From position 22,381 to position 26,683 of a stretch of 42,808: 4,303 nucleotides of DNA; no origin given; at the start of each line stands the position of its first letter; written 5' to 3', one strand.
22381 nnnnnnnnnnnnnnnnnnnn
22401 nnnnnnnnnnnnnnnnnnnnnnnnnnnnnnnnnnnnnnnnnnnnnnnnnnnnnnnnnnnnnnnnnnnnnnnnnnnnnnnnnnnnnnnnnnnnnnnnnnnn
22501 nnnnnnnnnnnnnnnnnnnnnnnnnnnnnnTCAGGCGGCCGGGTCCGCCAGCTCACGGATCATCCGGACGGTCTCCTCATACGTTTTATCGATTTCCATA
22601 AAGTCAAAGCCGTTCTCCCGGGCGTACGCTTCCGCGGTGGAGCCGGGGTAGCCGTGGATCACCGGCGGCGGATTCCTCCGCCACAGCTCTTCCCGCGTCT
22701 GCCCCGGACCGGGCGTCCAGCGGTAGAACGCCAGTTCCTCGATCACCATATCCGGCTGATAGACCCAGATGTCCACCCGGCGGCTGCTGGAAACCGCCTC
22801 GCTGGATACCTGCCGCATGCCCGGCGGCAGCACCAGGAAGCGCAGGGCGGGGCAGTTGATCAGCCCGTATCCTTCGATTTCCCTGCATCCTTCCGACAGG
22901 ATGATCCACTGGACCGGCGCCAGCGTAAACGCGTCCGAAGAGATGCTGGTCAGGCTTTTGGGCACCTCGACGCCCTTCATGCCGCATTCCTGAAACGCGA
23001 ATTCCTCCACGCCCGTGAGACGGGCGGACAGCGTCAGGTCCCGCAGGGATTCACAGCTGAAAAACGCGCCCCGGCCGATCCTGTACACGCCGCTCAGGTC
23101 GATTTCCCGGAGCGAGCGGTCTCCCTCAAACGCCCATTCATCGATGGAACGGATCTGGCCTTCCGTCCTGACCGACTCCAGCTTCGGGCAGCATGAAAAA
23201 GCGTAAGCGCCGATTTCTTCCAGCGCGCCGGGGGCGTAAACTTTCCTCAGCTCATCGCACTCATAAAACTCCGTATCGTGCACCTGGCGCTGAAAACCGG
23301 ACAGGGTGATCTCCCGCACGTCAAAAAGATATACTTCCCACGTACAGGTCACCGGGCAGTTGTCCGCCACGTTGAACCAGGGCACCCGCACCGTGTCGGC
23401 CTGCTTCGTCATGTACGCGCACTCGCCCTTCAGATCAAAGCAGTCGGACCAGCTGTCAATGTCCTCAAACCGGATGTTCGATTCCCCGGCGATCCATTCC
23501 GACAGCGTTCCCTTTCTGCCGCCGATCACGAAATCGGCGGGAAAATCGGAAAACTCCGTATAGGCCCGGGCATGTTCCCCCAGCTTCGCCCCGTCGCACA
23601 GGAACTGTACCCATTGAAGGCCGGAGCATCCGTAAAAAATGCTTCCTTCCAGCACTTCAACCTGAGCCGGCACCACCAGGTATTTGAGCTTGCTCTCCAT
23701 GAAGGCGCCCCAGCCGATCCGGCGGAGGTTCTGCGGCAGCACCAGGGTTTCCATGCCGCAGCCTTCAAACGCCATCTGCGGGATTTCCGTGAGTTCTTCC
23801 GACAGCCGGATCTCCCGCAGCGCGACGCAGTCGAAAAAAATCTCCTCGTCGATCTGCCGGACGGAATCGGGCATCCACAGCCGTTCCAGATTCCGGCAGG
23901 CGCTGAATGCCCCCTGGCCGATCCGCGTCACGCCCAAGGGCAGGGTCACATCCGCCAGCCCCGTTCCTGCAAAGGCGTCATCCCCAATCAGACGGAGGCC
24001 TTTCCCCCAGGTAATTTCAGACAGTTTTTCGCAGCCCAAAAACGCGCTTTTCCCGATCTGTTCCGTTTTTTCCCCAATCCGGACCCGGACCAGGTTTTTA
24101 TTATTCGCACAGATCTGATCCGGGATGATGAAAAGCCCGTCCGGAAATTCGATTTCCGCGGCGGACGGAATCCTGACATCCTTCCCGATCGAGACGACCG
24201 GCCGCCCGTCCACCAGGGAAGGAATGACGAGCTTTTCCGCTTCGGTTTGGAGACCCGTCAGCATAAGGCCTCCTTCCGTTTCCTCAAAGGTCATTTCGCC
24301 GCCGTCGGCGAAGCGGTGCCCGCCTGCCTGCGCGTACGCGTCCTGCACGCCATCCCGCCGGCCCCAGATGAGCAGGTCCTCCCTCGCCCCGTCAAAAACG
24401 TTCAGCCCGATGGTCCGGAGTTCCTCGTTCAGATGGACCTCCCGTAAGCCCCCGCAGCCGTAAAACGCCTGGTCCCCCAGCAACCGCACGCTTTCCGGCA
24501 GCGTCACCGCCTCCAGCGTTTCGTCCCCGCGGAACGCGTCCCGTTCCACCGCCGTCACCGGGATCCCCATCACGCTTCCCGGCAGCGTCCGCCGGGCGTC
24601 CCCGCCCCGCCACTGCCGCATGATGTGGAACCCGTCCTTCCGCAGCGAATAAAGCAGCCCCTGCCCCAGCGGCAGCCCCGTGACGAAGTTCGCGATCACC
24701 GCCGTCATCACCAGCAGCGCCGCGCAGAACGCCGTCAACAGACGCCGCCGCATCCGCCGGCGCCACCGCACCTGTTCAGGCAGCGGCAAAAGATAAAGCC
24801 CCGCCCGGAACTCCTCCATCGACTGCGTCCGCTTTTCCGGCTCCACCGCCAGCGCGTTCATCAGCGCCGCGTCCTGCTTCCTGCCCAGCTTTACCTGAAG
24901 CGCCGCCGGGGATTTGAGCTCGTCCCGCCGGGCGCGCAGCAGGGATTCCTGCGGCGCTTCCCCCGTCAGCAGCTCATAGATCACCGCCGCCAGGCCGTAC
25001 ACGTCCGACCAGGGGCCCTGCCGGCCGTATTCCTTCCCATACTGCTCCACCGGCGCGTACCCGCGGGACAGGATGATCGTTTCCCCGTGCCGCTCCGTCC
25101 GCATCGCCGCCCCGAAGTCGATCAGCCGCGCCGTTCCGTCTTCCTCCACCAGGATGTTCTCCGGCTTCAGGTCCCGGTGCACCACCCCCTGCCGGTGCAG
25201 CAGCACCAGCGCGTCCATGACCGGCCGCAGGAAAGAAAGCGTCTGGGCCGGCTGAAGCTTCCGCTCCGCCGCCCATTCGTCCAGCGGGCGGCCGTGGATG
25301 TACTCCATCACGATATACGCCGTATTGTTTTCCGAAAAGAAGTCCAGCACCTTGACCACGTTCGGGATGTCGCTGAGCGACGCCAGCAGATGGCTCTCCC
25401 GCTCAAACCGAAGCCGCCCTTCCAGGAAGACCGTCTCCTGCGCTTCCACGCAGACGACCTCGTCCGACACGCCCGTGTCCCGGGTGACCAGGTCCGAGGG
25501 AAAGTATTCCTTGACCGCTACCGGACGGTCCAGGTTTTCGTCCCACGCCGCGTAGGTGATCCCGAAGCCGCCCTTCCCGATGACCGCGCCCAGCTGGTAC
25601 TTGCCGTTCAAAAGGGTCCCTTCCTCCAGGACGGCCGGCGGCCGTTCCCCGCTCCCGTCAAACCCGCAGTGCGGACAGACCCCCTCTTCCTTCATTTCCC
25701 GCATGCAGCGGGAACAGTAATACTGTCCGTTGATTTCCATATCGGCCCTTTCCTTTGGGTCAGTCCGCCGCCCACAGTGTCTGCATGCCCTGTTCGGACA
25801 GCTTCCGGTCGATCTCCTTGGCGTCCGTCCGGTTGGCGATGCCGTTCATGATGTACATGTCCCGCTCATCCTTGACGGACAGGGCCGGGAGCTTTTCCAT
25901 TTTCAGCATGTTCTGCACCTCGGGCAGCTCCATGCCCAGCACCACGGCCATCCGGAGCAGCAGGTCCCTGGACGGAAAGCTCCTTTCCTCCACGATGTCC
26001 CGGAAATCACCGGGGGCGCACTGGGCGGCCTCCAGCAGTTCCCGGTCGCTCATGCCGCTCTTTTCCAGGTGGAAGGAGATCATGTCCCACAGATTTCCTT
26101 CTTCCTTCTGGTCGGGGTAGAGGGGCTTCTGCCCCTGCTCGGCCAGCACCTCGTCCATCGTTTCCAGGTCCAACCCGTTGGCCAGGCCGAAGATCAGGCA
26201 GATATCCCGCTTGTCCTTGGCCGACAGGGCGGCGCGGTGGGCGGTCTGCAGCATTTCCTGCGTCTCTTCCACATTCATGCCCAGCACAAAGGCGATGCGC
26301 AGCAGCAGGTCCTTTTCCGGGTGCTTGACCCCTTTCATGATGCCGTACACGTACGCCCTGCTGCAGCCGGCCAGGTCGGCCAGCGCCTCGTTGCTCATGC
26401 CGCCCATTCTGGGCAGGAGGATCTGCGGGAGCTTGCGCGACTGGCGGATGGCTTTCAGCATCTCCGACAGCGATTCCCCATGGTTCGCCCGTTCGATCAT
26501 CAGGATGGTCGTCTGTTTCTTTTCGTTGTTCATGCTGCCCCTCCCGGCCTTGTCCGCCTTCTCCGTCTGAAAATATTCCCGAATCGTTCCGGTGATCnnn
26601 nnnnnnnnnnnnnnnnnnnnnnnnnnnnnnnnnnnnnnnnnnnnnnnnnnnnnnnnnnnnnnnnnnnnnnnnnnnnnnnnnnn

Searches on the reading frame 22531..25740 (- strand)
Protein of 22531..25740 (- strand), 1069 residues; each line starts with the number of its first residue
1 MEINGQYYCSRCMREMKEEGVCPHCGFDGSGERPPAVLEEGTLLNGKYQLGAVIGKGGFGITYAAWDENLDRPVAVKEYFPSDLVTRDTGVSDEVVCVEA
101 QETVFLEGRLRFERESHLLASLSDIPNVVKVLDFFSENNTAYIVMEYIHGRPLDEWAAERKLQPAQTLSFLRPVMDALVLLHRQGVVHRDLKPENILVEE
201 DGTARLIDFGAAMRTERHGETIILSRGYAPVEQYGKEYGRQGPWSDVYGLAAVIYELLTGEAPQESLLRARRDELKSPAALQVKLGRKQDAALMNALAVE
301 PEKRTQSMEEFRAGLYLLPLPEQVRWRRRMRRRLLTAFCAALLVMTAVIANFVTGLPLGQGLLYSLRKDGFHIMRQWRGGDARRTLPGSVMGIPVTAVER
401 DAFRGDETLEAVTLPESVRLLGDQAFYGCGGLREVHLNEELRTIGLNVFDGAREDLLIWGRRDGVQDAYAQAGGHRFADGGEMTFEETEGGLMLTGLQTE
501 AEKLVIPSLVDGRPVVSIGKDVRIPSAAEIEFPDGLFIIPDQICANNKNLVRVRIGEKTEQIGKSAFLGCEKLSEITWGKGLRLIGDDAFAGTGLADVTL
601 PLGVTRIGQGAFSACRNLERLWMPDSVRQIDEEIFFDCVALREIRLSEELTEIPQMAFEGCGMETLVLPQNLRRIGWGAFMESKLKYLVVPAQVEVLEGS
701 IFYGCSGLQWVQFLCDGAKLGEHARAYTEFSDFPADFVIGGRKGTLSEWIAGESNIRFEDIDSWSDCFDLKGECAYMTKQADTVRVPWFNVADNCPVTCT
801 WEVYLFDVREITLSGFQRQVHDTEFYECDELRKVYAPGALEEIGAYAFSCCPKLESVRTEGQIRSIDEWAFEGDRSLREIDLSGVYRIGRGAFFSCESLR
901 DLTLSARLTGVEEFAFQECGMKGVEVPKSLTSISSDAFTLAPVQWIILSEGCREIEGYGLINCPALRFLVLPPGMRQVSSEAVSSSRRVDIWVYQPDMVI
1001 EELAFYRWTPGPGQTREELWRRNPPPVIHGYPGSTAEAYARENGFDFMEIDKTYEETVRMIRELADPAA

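Call 3: search_protein_families(library=pfam, proteins=[window:22531-25740:-], max_evalue=1)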
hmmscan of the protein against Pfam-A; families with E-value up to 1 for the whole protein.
window:22531-25740:- (1069 aa): 14 families
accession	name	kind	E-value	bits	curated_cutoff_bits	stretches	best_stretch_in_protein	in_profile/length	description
PF13306.12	LRR_5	-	4.5e-77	256.5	27.7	5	605-724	1-119/127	BspA type Leucine rich repeat region (6 copies)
PF00069.31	Pkinase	-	1.1e-35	123.8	31.7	1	48-265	1-198/263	Protein kinase domain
PF07714.23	PK_Tyr_Ser-Thr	-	1.2e-19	71.1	23.1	1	102-267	38-208/258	Protein tyrosine and serine/threonine kinase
PF13855.12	LRR_8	-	3.6e-10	39.9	27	0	862-905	12-57/61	Leucine rich repeat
PF01636.29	APH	-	4.5e-08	33.6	23.2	2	183-217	167-202/239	Phosphotransferase enzyme family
PF03109.22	ABC1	-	5.7e-07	29.4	22.9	1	139-218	141-220/244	ABC1 atypical kinase-like domain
PF01163.29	RIO1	-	2.9e-06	27.5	22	1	113-227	56-166/187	RIO domain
PF06293.20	Kdo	-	5.8e-06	26.3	21.3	1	139-212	90-169/207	Lipopolysaccharide kinase (Kdo/WaaP) family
PF14531.12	Kinase-like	-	0.00019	21.3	25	1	181-265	161-252/289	Kinase-like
PF19974.5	TCAD9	-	0.0075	15.9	40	1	168-211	281-323/429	Ternary complex associated domain 9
PF17667.7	Pkinase_fungal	-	0.038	13.1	24.1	1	164-217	285-344/387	Fungal protein kinase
PF07191.17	Zn_ribbon_6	-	0.1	13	25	1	5-26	15-36/67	Double zinc ribbon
PF12330.14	Haspin_kinase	-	0.11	11.9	25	1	132-223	175-263/364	Haspin like kinase domain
PF14634.12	zf-RING_5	-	0.33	11.4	27.9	1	7-26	23-42/43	zinc-RING finger domain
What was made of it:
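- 22531..26533 (-): Context only: double-HTH regulator (25760-26533) and Ser/Thr kinase with BspA-type LRRs (22531-25740); syntenic with the module only in the close clade. Pfam results from call 3.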

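Call 4: search_protein_families(library=ncbifam, proteins=[window:22531-25740:-], max_evalue=1)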
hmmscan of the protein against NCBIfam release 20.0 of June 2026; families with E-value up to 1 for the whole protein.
window:22531-25740:- (1069 aa): 30 families (the best 25 are shown)
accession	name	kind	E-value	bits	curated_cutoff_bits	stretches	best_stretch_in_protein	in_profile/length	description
NF033483.0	PknB_PASTA_kin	equivalog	4.9e-49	167.8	450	1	41-315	2-265/563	Stk1 family PASTA domain-containing Ser/Thr kinase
NF047741.1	antiphage_MADS6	equivalog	1.7e-40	139.2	460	2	109-322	239-464/612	methylation-associated defense system protein kinase MAD6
NF038150.1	lanthi_synth_IV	equivalog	8.9e-32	110.3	650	1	36-322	181-460/851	class IV lanthionine synthetase LanL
NF052427.1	StpK7MSMEG_1200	equivalog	1.2e-30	106.6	900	1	46-311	7-261/601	serine/threonine protein kinase StpK7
NF047961.1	adhesin_HupY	equivalog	2.8e-27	95.2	1250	4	595-692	188-285/978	leucine-rich repeat adhesin HupY/LrrG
NF038151.1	lanthi_synth_III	equivalog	8.4e-27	93.9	575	1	111-317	269-478/833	class III lanthionine synthetase LanKC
TIGR03903.1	TOMM_kin_cyc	equivalog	4.2e-19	68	705.75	1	109-261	22-186/1267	TOMM system kinase/cyclase fusion protein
NF045861.1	glide_Gli349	exception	5.1e-15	53.2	1750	3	620-688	2681-2749/3169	gliding machinery surface structure protein Gli349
NF009651.0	PRK13184.1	equivalog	6.5e-15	54.2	839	1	47-220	3-168/932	serine/threonine-protein kinase PknD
NF033442.0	BREX_PglW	equivalog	1.2e-13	49.7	990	1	111-315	256-483/1391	BREX system serine/threonine kinase PglW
NF040671.1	PLuB_AAA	exception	2.1e-10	38.7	999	1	124-316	63-244/1256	PLuB system helicase-like protein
NF053615.1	SerThrKinAfsKStmc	equivalog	2.5e-10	39.6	1300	1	109-214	56-160/809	protein serine/threonine kinase AfsK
NF011463.0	PRK14879.1-4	equivalog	3e-10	39.9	188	1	110-217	63-165/237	Kae1-associated kinase Bud32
TIGR03724.2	arch_bud32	equivalog_domain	4.4e-10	39.4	125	1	135-217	62-136/193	KEOPS complex kinase/ATPase Bud32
NF058632.1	SerThrKinPrkT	equivalog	3.7e-09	36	280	1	126-217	78-170/322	serine/threonine protein kinase PrkT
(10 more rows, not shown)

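Call 7: search_protein_families(library=padloc, proteins=[window:22531-25740:-], max_evalue=1)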
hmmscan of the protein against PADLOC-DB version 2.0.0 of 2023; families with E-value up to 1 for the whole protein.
window:22531-25740:- (1069 aa): 36 families (the best 25 are shown)
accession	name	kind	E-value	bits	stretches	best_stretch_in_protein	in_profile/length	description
PDLC04042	PD-T4-6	-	7.2e-51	171.6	1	41-316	4-270/292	-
PDLC04053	PD-T4-6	-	4.4e-47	159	1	45-313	8-266/311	-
PDLC04138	mad6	-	4e-46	156.2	1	43-263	48-255/659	mads_6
PDLC04060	PD-T4-6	-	4.1e-44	149.3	1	41-313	3-264/486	-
PDLC04054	PD-T4-6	-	8.8e-43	145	1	39-312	4-267/347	-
PDLC04047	PD-T4-6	-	1.4e-41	140.6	1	41-322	5-276/327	-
PDLC04061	PD-T4-6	-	3.6e-41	140.2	1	39-314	9-279/510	-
PDLC04043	PD-T4-6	-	8.4e-41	138.5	1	42-312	11-271/452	-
PDLC04057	PD-T4-6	-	6e-38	129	1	41-315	3-267/443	-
PDLC04044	PD-T4-6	-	1.3e-35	121.2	1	40-315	26-289/372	-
PDLC04039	PD-T4-6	-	6.8e-35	118.9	1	40-312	9-269/458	-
PDLC04045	PD-T4-6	-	3.4e-34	116.4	1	42-312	29-292/350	-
PDLC04052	PD-T4-6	-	1.8e-33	114.5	1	42-317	5-275/496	-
PDLC01088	C3a189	-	1.4e-32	111.2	1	53-347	4-285/840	kinase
PDLC04041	PD-T4-6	-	5.5e-31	106.3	1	32-313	14-288/443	-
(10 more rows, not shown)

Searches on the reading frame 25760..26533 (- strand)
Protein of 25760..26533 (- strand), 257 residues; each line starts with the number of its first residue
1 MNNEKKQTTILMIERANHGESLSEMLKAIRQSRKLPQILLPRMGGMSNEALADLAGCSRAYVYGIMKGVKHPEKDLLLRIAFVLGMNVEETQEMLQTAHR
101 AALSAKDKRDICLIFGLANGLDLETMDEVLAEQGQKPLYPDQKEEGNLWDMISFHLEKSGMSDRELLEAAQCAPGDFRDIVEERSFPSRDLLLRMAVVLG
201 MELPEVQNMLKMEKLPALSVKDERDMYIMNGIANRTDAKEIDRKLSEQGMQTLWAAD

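Call 3: search_protein_families(library=pfam, proteins=[window:25760-26533:-], max_evalue=1)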
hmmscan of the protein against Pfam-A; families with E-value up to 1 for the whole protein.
window:25760-26533:- (257 aa): 4 families
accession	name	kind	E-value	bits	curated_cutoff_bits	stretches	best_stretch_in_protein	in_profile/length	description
PF13560.12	HTH_31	-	2.3e-11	44.2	27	2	22-93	2-63/64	Helix-turn-helix domain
PF01381.28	HTH_3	-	1.8e-07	31.5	23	1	45-89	9-53/55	Helix-turn-helix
PF13443.12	HTH_26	-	0.0039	17.8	22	1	45-90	10-56/63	Cro/C1-type HTH DNA-binding domain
PF07635.16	PSCyt1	-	0.053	14.6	22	1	120-161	13-55/59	Planctomycete cytochrome C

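Call 4: search_protein_families(library=ncbifam, proteins=[window:25760-26533:-], max_evalue=1)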
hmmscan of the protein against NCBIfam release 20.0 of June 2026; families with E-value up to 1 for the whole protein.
window:25760-26533:- (257 aa): 6 families
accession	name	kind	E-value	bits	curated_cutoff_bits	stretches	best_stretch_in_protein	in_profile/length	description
TIGR03492.1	TIGR03492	hypoth_equivalog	0.00099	17.9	219.2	1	65-150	189-277/396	lipid-A-disaccharide synthase-related protein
TIGR03070.1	couple_hipB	subfamily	0.0037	17.2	71.65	1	45-86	15-56/58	type II toxin-antitoxin system Y4mF family antitoxin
NF046032.1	TransRegSlrRBacil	equivalog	0.013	15.6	250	1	42-100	11-70/149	HTH-type transcriptional regulator SlrR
TIGR02607.1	antidote_HigA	equivalog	0.018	14.9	47.7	0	156-202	16-62/81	HigA family addiction module antitoxin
NF008942.0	PRK12292.2-5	equivalog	0.034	12.8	643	1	209-252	325-368/434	ATP phosphoribosyltransferase regulatory subunit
NF010465.0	PRK13890.1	equivalog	0.068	13.3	96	0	156-213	14-71/121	conjugal transfer protein TrbA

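Call 7: search_protein_families(library=padloc, proteins=[window:25760-26533:-], max_evalue=1)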
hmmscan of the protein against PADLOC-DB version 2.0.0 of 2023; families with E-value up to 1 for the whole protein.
window:25760-26533:- (257 aa): 4 families
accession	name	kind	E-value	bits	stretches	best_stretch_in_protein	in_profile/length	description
PDLC02926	HTH_VI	-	2.2e-05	22.6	1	45-88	14-57/92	-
PDLC03665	Control_protein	-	0.00079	17.7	1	33-91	11-68/77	control protein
PDLC03664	Control_protein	-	0.0026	16.2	1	44-84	25-65/74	control protein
PDLC04142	capH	-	0.0035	16.4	1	27-135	12-81/103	capH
